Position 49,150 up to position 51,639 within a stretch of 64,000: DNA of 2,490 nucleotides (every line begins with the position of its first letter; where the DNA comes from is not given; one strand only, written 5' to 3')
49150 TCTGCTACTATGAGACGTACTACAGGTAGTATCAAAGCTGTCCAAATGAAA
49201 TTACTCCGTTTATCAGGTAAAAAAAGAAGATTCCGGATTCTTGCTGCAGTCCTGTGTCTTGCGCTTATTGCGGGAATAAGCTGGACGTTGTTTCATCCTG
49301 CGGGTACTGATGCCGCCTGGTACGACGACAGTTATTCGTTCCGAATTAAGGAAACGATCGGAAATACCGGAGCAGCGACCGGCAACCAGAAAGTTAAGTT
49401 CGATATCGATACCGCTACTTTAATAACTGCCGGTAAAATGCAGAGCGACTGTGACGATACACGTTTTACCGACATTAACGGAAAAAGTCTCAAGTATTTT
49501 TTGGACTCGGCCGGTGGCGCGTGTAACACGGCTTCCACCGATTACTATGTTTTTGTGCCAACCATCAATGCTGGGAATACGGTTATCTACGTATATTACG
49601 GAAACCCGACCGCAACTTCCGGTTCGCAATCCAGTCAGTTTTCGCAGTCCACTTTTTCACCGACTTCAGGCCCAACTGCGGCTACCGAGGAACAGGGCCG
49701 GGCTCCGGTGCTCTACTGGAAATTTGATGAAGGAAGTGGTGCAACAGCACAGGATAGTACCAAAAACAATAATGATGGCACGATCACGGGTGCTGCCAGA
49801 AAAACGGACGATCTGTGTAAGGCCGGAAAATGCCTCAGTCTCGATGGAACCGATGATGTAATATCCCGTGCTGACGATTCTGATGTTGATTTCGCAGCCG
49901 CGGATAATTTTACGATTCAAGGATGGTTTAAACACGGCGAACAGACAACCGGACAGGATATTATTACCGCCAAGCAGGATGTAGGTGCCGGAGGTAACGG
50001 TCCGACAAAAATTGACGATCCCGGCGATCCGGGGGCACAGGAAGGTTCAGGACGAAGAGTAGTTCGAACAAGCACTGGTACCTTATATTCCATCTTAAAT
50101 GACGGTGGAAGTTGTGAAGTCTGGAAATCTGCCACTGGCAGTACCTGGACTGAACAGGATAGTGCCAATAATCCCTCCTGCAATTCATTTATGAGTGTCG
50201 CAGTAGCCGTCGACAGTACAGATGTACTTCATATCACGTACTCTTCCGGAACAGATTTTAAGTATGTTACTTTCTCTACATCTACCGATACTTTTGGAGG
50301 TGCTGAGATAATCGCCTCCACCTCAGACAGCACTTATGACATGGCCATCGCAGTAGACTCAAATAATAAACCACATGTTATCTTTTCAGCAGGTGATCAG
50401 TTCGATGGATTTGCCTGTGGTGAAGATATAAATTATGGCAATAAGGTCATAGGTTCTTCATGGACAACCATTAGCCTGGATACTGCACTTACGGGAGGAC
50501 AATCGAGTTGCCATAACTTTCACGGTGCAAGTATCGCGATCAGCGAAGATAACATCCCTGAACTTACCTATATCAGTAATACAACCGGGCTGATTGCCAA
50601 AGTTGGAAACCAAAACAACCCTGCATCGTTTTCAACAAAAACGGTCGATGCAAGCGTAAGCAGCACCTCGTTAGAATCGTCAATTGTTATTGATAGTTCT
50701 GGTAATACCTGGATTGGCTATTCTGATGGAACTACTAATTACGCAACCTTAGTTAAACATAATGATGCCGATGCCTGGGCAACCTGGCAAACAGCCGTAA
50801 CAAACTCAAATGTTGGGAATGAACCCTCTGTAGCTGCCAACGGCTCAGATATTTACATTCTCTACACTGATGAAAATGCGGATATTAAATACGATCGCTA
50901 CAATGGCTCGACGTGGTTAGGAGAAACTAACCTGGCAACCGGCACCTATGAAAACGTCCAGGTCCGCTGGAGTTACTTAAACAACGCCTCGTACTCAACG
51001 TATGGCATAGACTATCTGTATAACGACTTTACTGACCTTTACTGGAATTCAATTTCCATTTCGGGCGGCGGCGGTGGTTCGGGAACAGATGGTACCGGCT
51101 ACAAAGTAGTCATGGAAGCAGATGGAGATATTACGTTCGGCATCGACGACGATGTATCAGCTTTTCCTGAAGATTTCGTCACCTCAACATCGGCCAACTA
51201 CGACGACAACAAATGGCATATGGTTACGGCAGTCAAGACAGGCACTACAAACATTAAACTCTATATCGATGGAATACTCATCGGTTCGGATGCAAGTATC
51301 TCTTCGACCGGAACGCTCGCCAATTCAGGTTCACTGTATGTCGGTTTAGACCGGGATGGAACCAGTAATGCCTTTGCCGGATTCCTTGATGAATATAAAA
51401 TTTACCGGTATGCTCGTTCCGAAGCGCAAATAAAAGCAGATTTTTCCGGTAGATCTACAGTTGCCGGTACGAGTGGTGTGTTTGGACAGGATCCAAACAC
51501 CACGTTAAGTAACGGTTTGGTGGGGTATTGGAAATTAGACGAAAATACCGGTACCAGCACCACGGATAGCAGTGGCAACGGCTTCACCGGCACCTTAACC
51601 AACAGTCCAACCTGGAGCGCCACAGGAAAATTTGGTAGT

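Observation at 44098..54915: Tandem paralogous LamG_3-repeat giants; the second carries an inserted Asp-box-like beta-propeller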

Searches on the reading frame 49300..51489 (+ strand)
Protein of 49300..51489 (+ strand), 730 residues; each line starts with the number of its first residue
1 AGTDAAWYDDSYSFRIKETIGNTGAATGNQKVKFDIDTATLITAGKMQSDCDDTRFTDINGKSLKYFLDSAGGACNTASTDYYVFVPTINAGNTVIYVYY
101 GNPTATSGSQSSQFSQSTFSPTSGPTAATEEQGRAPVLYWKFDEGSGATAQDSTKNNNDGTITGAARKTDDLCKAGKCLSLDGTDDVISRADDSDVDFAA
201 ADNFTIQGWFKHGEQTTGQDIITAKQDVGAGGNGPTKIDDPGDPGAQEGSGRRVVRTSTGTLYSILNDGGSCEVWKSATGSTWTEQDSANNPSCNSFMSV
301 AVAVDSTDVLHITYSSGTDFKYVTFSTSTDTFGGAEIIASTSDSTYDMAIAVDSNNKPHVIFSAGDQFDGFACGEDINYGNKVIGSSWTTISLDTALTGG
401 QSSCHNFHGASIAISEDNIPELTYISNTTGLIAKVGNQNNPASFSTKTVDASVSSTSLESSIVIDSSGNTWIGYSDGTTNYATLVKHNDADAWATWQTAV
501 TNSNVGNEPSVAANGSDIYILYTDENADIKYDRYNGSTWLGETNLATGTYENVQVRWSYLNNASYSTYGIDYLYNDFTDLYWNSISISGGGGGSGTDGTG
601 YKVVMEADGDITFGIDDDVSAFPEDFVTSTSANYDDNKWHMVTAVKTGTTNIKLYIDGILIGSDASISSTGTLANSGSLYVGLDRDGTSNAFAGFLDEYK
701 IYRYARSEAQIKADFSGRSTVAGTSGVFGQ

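Call 83: predict_structure(alignment_id=A8)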
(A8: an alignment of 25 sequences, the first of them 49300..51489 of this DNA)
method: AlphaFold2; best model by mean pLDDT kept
length: 730 residues; sequences in the alignment: 25
mean_pLDDT: 66.0   pTM: 0.50
mean pLDDT of the five models: 66.0, 61.4, 61.3, 60.8, 59.9
residues with pLDDT >= 90: 206; 70-90: 168; 50-70: 113; < 50: 243
segments of 3 or more residues with pLDDT < 50: 1-3, 231-250, 288-293, 327-345, 364-461, 477-479, 486-509, 547-596, 720-730
pLDDT, mean of each block of 10 residues (from residue 1): 56 90 93 95 93 93 91 80 96 95 88 94 92 84 88 87 93 90 93 85 92 90 79 40 39 67 71 72 60 51 65 62 51 34 46 52 43 28 27 27 27 26 25 26 29 35 58 55 49 30 38 71 74 79 62 35 35 34 34 53 93 83 86 88 92 95 83 75 80 95 88 76 35
secondary structure, 60 per line:
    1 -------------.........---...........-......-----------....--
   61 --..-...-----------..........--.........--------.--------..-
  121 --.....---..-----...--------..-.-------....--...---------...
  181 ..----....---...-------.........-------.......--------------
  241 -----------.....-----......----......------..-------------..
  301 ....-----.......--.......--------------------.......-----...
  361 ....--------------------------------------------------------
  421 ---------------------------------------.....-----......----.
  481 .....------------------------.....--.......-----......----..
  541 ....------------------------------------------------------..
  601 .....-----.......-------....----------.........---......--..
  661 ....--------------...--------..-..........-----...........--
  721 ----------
elements in order (helices of 4 or more, strands of 3 or more residues): E14-22 E26-36 H38-43 E55-58 E66-68 E80-89 E92-100 E123-127 E138-140 E160-163 E166-168 E178-182 E187-190 E204-212 E220-226 E252-256 E262-267 E272-277 E299-304 E310-316 E319-325 E346-352 E358-364 E460-464 E470-475 E480-485 E510-514 E517-523 E529-534 E539-544 E599-605 E611-617 E625-628 E639-647 E651-656 E659-664 E679-681 E693-702 H708-718

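Call 103: fold_search(model_id=the predicted structure, library=pdb)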
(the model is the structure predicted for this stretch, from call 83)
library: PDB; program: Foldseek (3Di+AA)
matches with E <= 10: 822; with E <= 0.001: 64
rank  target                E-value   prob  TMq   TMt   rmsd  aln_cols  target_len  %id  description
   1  9ea9_A                4.8e-05  1.00  0.14  0.08   4.5       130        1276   22  Crystal structure of BoNT/A-NTNH-HA70 -VHH_F12-VHH_H7-Fab_NTNH complex (released 2025-09-17)
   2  7qpu_A                6.1e-05  1.00  0.13  0.24   4.5       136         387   20  Botulinum neurotoxin A5 cell binding domain in complex with GM1b oligosaccharide (released 2022-03-09)
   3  5tpb_A                8.5e-05  1.00  0.14  0.24   4.5       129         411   22  Binding domain of BoNT/A complexed with ganglioside variant (released 2017-01-18)
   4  9f2b_B                9.0e-05  1.00  0.14  0.09  26.9       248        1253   16  Focused refinement of SV2B luminal domain and BoNT/A1 complex (released 2025-03-12)
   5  9fyq_C                9.9e-05  1.00  0.15  0.25   3.9       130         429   23  Cryo-EM structure of native SV2A in complex with TeNT-Hc, gangliosides and Pro-Macrobody 5 (released 2025-05-21)
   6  7qpu_B                1.3e-04  1.00  0.14  0.28   4.5       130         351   22  Botulinum neurotoxin A5 cell binding domain in complex with GM1b oligosaccharide (released 2022-03-09)
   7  3v0a_A                1.5e-04  1.00  0.14  0.08   4.5       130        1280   22  2.7 angstrom crystal structure of BoNT/Ai in complex with NTNHA (released 2012-03-14)
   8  5n0b_A                1.6e-04  1.00  0.14  0.08   4.1       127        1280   22  Crystal structure of the tetanus neurotoxin in complex with GD1a (released 2017-06-21)
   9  6hox                  1.9e-04  1.00  0.14  0.24   3.3       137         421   18  Crystal structure of the binding domain of Paraclostridial Mosquitocidal Protein 1 (released 2019-07-10)
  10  3flp_A                1.9e-04  1.00  0.13  0.40   4.1       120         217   16  Crystal structure of native heptameric SAP-like pentraxin from Limulus polyphemus (released 2009-01-20)
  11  2nyy_A                2.1e-04  1.00  0.14  0.08  26.8       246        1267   17  Crystal structure of botulinum neurotoxin type A complexed with monoclonal antibody CR1 (released 2006-12-26)
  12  5tpb_B                2.2e-04  1.00  0.14  0.24   4.5       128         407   23  Binding domain of BoNT/A complexed with ganglioside variant (released 2017-01-18)
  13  4f83                  2.4e-04  1.00  0.13  0.22   4.5       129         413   18  Crystal structure of the receptor binding domain of botulinum neurotoxin mosaic serotype C/D with a tetraethylene glycol (released 2012-06-20)
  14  3ogg                  2.5e-04  1.00  0.14  0.24   4.1       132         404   19  Crystal structure of the receptor binding domain of botulinum neurotoxin D (released 2010-09-01)
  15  5mk7                  2.6e-04  1.00  0.13  0.23   5.0       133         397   22  Crystal structure of the receptor-binding domain of botulinum neurotoxin A1 (crystal form 2) (released 2018-03-28)
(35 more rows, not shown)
